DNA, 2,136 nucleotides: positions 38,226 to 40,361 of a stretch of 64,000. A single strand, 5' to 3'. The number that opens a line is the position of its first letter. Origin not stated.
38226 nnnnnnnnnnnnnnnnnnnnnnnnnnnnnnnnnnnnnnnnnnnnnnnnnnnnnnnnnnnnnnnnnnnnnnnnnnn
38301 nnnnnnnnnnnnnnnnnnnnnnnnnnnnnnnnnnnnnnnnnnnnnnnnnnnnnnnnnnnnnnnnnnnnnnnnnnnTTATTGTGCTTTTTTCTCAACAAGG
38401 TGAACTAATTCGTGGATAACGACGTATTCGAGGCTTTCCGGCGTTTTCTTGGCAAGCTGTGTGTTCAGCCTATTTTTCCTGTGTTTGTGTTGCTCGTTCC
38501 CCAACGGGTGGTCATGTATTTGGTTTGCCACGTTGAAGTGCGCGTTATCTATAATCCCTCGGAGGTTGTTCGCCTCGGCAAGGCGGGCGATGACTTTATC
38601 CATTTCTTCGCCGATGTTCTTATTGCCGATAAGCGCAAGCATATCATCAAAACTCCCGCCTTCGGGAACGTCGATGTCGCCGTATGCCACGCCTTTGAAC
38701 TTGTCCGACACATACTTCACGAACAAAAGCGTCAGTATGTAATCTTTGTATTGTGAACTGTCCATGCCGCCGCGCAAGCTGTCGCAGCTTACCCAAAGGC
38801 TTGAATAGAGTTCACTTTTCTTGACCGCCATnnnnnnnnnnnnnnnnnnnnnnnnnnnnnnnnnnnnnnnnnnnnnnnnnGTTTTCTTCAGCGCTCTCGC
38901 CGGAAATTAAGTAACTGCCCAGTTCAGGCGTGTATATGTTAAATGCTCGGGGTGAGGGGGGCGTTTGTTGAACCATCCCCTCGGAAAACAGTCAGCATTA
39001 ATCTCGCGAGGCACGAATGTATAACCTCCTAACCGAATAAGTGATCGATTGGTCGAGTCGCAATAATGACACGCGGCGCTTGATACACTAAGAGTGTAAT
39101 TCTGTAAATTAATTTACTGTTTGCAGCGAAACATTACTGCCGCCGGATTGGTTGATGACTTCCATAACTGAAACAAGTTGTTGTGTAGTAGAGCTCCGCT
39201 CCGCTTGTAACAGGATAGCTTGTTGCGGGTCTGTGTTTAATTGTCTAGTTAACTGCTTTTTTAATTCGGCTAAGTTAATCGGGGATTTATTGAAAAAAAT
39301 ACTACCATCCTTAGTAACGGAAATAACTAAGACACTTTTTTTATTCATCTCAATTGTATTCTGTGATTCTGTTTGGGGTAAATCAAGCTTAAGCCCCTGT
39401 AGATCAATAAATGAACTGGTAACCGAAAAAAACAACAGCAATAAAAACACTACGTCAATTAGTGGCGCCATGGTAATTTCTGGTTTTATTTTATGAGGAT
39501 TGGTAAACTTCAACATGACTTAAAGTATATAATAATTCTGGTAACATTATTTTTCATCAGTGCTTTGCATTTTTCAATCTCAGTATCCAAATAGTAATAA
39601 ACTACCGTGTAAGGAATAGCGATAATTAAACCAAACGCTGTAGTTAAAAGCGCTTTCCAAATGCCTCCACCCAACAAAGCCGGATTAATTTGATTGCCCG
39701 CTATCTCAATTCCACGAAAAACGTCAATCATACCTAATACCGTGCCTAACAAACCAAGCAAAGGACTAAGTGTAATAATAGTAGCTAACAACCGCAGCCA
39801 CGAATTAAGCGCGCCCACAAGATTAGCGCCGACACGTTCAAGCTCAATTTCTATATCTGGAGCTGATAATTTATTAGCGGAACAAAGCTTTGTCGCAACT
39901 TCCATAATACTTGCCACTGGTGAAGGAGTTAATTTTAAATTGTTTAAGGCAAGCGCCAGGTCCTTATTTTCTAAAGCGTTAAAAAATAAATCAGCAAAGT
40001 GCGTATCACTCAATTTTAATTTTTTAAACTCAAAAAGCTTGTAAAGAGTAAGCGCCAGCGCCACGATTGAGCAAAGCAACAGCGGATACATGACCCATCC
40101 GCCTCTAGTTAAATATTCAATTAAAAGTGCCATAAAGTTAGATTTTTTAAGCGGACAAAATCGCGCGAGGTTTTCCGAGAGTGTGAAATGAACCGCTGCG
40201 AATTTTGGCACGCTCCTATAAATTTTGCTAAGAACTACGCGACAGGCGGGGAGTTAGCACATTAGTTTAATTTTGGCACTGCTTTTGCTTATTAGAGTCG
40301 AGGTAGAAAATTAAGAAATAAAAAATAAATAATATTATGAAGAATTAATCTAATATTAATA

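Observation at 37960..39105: Foreign high-GC patch holding a decayed Type I R-M locus, including an in-frame HsdM-N::DUF45-C chimeric ORF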

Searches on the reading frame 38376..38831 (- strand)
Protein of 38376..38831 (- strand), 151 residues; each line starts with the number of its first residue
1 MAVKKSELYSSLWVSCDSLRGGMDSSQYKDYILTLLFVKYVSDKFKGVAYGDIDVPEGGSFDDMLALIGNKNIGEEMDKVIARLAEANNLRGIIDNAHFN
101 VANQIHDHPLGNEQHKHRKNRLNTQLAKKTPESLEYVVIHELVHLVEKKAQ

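Call 4: search_protein_families(library=pfam, proteins=[window:38376-38831:-], max_evalue=1)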
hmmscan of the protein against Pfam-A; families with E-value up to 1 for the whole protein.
window:38376-38831:- (151 aa): 3 families
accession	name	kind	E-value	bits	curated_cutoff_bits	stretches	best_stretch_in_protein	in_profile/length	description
PF12161.14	HsdM_N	-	1.9e-14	54.8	24.5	1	10-106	3-120/135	HsdM N-terminal domain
PF01863.23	YgjP-like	-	3.4e-08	34.2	26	1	118-148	150-180/207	YgjP-like, metallopeptidase domain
PF10263.15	SprT-like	-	0.04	14.2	25.6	1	114-146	37-73/108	SprT-like family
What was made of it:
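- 38532..38831 (-): hsdM 5' fragment of system A: codons 1-100 of a ~810-aa large-type HsdM (HsdM_N domain), ending ............ Pfam HsdM_N 1.9e-14 (call 4).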

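Call 12: find_encoding_contigs(protein=window:38376-38831:-, flank=10000, max_places=10)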
Protein window:38376-38831:- (151 aa): 1 contig read that carries it; 1 place shown.
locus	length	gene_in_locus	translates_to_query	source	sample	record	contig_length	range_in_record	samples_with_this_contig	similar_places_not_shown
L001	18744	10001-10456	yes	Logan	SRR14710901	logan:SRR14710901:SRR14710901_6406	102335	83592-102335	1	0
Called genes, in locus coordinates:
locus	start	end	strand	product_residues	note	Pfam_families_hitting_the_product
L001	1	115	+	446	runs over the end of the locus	PF08323:Glyco_transf_5, PF13579:Glyco_trans_4_4, PF13439:Glyco_transf_4, PF20706:GT4-conflict, PF00534:Glycos_transf_1, PF13692:Glyco_trans_1_4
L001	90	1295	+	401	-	PF03065:Glyco_hydro_57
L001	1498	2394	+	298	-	PF13485:Peptidase_MA_2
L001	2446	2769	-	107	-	PF04316:FlgM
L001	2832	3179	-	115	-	PF10135:Rod-binding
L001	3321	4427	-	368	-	PF02119:FlgI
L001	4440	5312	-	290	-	PF02107:FlgH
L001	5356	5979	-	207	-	PF13144:ChapFlgA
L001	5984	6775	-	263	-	PF00460:Flg_bb_rod, PF22692:LlgE_F_G_D1, PF06429:Flg_bbr_C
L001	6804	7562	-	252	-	PF00460:Flg_bb_rod, PF22692:LlgE_F_G_D1, PF06429:Flg_bbr_C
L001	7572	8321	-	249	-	-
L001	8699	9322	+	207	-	PF01618:MotA_ExbB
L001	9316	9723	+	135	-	PF02472:ExbD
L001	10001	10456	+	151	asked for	PF12161:HsdM_N, PF01863:YgjP-like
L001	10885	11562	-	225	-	-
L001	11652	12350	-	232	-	-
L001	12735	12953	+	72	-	-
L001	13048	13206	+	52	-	PF00471:Ribosomal_L33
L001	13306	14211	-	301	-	PF02463:SMC_N (weak), PF13175:AAA_15, PF13476:AAA_23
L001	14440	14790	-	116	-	-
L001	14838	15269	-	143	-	PF04471:Mrr_cat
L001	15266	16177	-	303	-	PF04556:DpnII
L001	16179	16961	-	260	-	PF01555:N6_N4_Mtase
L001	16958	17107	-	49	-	-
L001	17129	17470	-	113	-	-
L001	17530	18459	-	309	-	PF02086:MethyltransfD12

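Call 15: find_homologous_proteins(query=window:38376-38831:-, max_evalue=0.00001)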
Query window:38376-38831:- (151 aa): 2290 proteins with E <= 0.00001 among 2312 candidates; the best 120 are listed.
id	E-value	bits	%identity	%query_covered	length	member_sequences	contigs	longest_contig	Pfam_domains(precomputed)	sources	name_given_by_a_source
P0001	1.2e-94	332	100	100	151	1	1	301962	PF01863.24,PF12161.15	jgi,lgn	jgi:type I restriction-modification system DNA methylase subunit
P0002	2.9e-58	214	72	99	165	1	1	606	PF12161.15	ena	-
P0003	5.0e-57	210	92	70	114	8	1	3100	PF12161.15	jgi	jgi:type I restriction enzyme M protein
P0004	7.6e-56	206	90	70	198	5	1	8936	PF02384.23,PF12161.15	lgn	-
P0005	9.2e-56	206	95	66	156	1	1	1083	PF12161.15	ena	-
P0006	1.0e-55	206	94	66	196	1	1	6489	PF12161.15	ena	-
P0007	1.5e-55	205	94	66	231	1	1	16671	PF12161.15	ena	-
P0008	1.2e-54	202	91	70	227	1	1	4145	PF02384.23,PF12161.15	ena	-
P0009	1.3e-54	202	92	66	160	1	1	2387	PF12161.15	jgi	jgi:type I restriction enzyme M protein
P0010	1.4e-54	202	94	66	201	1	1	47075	PF12161.15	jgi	jgi:type I restriction enzyme M protein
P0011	2.6e-54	201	88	70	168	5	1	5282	PF12161.15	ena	-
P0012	8.3e-54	200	91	66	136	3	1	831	PF12161.15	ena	-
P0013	9.5e-54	199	92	66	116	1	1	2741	PF12161.15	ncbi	-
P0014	1.4e-53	199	93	66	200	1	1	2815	PF12161.15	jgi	jgi:type I restriction-modification system DNA methylase subunit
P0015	1.5e-53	199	89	70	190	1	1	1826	PF02384.23,PF12161.15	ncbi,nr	ncbi:MAG TPA: type I restriction-modification system subunit M N-terminal domain-containing protein,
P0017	2.4e-53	198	92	66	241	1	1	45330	PF02384.23,PF12161.15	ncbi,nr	ncbi:MAG: type I restriction-modification system subunit M, partial [Spirochaetes bacterium]|nr:type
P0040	1.7e-47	179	78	71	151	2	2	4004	PF12161.15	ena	-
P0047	2.0e-46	176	77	71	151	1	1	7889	PF12161.15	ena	-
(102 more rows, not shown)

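Call 20: find_encoding_contigs(protein=P0010, flank=10000, max_places=3)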
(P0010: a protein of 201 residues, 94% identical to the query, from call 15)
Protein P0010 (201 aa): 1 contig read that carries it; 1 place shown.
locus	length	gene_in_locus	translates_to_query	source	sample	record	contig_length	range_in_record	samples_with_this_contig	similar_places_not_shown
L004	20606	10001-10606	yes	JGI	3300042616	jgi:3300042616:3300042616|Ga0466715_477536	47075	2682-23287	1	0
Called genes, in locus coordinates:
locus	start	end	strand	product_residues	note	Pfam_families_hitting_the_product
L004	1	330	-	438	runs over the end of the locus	PF01136:Peptidase_U32, PF16325:Peptidase_U32_C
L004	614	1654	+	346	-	PF01628:HrcA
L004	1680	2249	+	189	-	PF01025:GrpE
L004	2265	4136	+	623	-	PF00012:HSP70, PF06723:MreB_Mbl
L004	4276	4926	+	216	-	PF13643:DUF4145 (weak)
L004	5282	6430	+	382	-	-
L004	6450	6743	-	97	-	-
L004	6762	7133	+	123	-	-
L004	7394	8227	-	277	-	PF02498:Bro-N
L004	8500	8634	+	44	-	-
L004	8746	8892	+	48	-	-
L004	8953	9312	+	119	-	-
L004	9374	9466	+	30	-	-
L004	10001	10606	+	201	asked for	PF12161:HsdM_N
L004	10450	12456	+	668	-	PF02384:N6_Mtase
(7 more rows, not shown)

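Call 21: find_encoding_contigs(protein=P0017, flank=10000, max_places=3)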
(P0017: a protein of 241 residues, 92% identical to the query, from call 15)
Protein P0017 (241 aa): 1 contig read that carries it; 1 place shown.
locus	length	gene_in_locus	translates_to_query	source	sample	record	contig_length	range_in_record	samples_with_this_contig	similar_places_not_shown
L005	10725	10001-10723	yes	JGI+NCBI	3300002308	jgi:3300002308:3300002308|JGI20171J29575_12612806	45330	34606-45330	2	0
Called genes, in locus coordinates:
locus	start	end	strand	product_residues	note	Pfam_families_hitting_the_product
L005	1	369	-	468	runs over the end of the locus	PF00291:PALP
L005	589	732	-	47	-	-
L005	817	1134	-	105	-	-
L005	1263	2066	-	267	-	PF04474:DUF554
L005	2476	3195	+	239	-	PF00378:ECH_1, PF16113:ECH_2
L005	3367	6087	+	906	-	PF12633:Adenyl_cycl_N, PF01295:Adenylate_cycl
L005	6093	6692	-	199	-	-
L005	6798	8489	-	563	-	-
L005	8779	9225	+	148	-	PF00572:Ribosomal_L13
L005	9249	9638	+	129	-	PF00380:Ribosomal_S9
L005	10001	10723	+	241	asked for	PF12161:HsdM_N, PF02384:N6_Mtase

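Call 43: find_encoding_contigs(protein=P0047, flank=8000, max_places=4)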
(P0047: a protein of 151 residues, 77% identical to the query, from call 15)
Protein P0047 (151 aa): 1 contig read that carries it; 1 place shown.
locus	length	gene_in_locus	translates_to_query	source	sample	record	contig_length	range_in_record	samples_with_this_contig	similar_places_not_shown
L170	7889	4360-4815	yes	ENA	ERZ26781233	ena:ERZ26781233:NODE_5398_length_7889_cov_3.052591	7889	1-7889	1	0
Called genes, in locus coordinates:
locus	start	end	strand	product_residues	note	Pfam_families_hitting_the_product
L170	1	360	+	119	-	?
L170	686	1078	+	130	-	PF14198:TnpV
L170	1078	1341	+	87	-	PF20648:DUF6809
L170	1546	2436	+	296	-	PF02661:Fic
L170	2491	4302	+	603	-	PF03235:GmrSD_N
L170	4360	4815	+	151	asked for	PF12161:HsdM_N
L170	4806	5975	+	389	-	PF01420:Methylase_S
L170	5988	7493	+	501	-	PF02463:SMC_N (weak), PF13304:AAA_21, PF13175:AAA_15 (weak)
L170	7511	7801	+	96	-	-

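Call 44: find_encoding_contigs(protein=P0040, flank=8000, max_places=4)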
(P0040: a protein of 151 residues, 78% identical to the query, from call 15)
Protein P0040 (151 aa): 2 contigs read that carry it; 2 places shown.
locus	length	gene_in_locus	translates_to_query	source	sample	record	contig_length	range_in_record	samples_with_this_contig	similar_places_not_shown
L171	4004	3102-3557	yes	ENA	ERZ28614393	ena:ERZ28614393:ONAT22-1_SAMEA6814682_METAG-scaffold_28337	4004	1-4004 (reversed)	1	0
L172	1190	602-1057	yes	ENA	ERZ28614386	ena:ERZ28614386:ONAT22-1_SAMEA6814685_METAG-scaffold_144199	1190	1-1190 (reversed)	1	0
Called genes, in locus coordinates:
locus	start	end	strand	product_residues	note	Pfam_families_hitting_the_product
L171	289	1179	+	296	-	PF02661:Fic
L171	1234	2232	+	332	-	PF03235:GmrSD_N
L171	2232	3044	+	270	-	-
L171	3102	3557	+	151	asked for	PF12161:HsdM_N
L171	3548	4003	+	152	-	?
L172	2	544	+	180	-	?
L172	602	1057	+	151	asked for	PF12161:HsdM_N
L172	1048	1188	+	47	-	?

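Call 50: search_protein_families(library=padloc, proteins=[window:38376-38831:-], max_evalue=0.001)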
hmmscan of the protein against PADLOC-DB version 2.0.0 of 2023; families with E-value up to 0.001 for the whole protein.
window:38376-38831:- (151 aa): 12 families
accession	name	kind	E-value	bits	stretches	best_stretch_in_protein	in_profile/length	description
PDLC03027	MTase_I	-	2.4e-50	169.9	1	1-105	1-105/810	Type I methyltransferase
PDLC03032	MTase_I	-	9e-39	131.2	1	1-105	1-105/1001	Type I methyltransferase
PDLC03022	MTase_I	-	8.3e-12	42.2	1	4-45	2-43/857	Type I methyltransferase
PDLC03031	MTase_I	-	2.6e-10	37.2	1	7-46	7-46/834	Type I methyltransferase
PDLC03019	MTase_I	-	3.6e-09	33.5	1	9-58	9-57/932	Type I methyltransferase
PDLC04134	mad2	-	8.7e-08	29.4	1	5-60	138-180/492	mads_2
PDLC03020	MTase_I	-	3e-06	24.6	1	4-46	2-44/410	Type I methyltransferase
PDLC03028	MTase_I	-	3.9e-06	23.2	1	7-46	728-767/1236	Type I methyltransferase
PDLC03035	MTase_I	-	2.7e-05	20.9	1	3-48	5-52/653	Type I methyltransferase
PDLC03039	MTase_I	-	3e-05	20.3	1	3-48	2-47/708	Type I methyltransferase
PDLC03038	MTase_I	-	4e-05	19.7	1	4-47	5-48/896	Type I methyltransferase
PDLC03240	MTase_II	-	7.2e-05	19.8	1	7-46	7-46/511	Type II methyltransferase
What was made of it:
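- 38532..38831 (-): PADLOC MTase_I PDLC03027 positions 1-105 of 810, 2.4e-50 (call 50).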

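Call 51: search_protein_families(library=ncbifam, proteins=[window:38376-38831:-], max_evalue=0.001)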
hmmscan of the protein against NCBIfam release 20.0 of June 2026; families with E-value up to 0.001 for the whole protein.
window:38376-38831:- (151 aa): 1 family
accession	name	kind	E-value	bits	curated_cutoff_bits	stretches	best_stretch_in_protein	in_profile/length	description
TIGR00497.1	hsdM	equivalog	4e-05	22.5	242.75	1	5-45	2-42/515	type I restriction-modification system subunit M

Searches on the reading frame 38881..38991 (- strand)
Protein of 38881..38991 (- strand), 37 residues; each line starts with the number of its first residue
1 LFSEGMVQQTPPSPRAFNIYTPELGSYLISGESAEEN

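Call 41: search_protein_families(library=pfam, proteins=[window:38881-38991:-], max_evalue=10)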
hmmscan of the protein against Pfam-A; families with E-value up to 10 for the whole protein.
seq(37 aa): 0 families

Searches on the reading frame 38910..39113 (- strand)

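Call 41: search_protein_families(library=pfam, proteins=[window:38910-39113:-], max_evalue=10)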
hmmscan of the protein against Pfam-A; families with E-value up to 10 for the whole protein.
seq(68 aa): 1 family
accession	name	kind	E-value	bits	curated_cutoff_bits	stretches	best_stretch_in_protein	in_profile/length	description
PF07829.16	Toxin_14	-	0.12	12.8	25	1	13-23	9-20/26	Alpha-A conotoxin PIVA-like protein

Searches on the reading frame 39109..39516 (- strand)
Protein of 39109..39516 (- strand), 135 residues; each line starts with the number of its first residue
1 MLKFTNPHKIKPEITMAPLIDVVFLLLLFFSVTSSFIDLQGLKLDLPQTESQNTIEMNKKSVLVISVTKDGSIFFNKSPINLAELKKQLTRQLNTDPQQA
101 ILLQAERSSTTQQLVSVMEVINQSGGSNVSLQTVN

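Call 4: search_protein_families(library=pfam, proteins=[window:39109-39516:-], max_evalue=1)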
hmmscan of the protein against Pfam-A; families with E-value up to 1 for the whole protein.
window:39109-39516:- (135 aa): 1 family
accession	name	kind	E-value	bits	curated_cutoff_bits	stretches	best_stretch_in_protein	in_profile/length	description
PF02472.21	ExbD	-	1.6e-29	103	25.4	1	11-133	5-125/128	Biopolymer transport protein ExbD/TolR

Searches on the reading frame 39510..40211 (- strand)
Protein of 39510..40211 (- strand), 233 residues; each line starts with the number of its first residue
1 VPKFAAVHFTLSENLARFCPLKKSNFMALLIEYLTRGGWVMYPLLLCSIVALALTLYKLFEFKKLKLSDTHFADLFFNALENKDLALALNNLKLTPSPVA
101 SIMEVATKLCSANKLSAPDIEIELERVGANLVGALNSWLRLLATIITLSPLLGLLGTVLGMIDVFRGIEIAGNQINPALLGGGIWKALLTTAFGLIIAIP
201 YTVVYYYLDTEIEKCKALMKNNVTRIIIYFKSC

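Call 4: search_protein_families(library=pfam, proteins=[window:39510-40211:-], max_evalue=1)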
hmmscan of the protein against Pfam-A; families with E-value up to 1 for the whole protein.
window:39510-40211:- (233 aa): 1 family
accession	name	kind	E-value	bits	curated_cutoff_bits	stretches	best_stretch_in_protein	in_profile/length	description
PF01618.21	MotA_ExbB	-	7e-26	90.9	22.9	1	114-219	21-125/127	MotA/TolQ/ExbB proton channel family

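Call 30: find_related_loci(query=window:39510-40211:-, collection=genome_contigs, flank=8000)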
Query window:39510-40211:- (233 aa) in genome_contigs; peptide patterns used: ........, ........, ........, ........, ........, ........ (x = any residue, [..] = any of these).
155 stretches matched a pattern, but none encodes a relative of the query by tblastn (E <= 1e-3).
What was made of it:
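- Tried and rejected: A genome_contigs scan with ExbB found no relatives (call 30).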
